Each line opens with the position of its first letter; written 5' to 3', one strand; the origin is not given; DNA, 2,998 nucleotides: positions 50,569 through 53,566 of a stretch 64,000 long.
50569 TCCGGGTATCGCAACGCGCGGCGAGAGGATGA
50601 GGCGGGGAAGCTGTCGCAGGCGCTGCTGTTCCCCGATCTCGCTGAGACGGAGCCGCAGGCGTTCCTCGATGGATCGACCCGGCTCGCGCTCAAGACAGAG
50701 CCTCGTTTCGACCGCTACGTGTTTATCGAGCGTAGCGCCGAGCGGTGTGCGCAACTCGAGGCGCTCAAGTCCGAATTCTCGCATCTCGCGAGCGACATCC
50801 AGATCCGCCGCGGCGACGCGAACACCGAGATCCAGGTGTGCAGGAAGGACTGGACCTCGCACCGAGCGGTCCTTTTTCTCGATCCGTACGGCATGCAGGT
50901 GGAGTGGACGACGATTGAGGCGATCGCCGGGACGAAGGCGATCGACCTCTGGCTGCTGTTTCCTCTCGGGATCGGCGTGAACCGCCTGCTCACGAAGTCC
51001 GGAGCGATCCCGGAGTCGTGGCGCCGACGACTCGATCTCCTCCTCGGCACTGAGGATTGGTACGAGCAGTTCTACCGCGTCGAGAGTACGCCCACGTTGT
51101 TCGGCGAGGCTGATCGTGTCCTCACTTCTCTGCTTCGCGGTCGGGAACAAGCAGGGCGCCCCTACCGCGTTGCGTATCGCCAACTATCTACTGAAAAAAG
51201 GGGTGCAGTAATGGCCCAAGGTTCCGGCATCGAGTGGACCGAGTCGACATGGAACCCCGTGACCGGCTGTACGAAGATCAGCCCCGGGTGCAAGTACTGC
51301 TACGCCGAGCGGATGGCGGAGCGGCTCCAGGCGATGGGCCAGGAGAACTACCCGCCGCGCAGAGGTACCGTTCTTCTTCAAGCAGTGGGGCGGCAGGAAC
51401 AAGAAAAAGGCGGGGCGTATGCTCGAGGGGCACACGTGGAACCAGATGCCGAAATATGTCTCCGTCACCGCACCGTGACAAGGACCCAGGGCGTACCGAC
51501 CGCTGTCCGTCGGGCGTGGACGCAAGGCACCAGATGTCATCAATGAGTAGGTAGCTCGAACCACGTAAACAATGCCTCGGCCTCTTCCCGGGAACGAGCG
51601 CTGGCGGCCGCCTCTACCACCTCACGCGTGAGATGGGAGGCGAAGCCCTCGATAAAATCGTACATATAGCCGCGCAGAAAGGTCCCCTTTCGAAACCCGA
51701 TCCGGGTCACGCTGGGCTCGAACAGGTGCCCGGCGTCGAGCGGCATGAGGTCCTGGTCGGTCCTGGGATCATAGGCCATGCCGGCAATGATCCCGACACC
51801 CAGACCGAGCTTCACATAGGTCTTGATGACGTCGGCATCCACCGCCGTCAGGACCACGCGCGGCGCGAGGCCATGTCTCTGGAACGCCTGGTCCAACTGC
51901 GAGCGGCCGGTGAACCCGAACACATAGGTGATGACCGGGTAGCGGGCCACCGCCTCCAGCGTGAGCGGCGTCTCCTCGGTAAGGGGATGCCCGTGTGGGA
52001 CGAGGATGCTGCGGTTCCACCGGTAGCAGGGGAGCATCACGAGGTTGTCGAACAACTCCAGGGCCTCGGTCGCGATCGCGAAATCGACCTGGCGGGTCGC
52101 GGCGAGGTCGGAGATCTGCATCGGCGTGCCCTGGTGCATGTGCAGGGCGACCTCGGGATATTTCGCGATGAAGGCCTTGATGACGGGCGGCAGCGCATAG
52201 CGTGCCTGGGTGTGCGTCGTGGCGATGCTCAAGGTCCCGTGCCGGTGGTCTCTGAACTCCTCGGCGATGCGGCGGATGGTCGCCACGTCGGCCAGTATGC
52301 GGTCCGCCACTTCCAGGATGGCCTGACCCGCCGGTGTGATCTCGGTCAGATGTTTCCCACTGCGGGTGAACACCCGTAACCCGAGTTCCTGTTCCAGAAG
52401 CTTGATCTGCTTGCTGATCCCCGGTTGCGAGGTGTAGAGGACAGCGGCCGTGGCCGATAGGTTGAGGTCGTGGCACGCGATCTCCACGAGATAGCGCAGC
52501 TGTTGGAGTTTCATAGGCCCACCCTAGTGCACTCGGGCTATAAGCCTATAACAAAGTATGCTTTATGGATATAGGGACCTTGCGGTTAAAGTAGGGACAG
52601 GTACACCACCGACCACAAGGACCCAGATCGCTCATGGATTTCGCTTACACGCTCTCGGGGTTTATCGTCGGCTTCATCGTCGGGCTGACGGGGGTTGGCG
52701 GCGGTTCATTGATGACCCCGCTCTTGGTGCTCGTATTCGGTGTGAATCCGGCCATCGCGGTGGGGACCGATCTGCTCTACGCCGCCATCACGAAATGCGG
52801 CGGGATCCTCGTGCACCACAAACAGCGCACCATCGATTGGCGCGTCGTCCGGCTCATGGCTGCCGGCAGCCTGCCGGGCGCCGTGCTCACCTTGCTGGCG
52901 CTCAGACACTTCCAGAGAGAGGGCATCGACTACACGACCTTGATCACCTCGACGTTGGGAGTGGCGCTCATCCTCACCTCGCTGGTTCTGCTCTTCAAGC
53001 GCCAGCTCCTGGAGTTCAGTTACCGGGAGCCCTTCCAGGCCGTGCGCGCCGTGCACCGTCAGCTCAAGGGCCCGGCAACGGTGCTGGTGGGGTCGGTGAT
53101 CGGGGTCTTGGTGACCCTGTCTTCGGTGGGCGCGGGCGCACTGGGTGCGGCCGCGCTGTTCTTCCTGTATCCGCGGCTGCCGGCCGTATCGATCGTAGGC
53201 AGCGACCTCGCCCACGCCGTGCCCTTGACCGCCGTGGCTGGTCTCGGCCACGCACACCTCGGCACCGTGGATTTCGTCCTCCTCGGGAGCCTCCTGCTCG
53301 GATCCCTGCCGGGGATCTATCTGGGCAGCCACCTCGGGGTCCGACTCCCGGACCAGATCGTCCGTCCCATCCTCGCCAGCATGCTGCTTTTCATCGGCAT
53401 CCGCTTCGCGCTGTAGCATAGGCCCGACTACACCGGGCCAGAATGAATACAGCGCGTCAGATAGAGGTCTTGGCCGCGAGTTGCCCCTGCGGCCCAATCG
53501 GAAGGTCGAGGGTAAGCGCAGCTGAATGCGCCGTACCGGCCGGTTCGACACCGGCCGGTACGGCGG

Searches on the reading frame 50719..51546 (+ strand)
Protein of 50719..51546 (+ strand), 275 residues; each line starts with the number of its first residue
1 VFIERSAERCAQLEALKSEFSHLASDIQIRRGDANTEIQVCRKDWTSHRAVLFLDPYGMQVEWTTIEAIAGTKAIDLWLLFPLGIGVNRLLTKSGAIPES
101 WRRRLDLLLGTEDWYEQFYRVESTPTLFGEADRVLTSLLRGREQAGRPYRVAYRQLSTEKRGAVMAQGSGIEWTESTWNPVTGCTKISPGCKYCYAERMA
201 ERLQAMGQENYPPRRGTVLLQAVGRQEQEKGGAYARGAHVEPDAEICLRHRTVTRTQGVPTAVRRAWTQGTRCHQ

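Call 48: search_protein_families(library=pfam, proteins=[window:50719-51546:+], max_evalue=0.001)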
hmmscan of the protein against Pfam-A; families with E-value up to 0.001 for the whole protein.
window:50719-51546:+ (275 aa): 1 family
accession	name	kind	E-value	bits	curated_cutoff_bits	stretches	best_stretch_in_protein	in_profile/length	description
PF07505.17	DUF5131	-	1.3e-18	67.8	28.9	1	169-212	2-45/243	Protein of unknown function (DUF5131)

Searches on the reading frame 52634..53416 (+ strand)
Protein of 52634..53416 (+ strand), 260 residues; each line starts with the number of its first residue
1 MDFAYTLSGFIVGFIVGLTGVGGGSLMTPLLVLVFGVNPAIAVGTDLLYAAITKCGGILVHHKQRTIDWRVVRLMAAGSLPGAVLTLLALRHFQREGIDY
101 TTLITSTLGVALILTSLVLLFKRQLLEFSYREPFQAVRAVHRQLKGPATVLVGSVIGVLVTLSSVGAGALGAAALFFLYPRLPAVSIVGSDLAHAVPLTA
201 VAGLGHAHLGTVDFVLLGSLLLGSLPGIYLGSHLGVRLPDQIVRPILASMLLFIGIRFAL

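Call 48: search_protein_families(library=pfam, proteins=[window:52634-53416:+], max_evalue=0.001)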
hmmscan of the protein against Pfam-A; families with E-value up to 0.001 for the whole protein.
window:52634-53416:+ (260 aa): 1 family
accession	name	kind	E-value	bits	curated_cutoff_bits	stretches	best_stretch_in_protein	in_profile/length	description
PF01925.25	TauE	-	2e-49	168.9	32.6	1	6-257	2-236/237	Sulfite exporter TauE/SafE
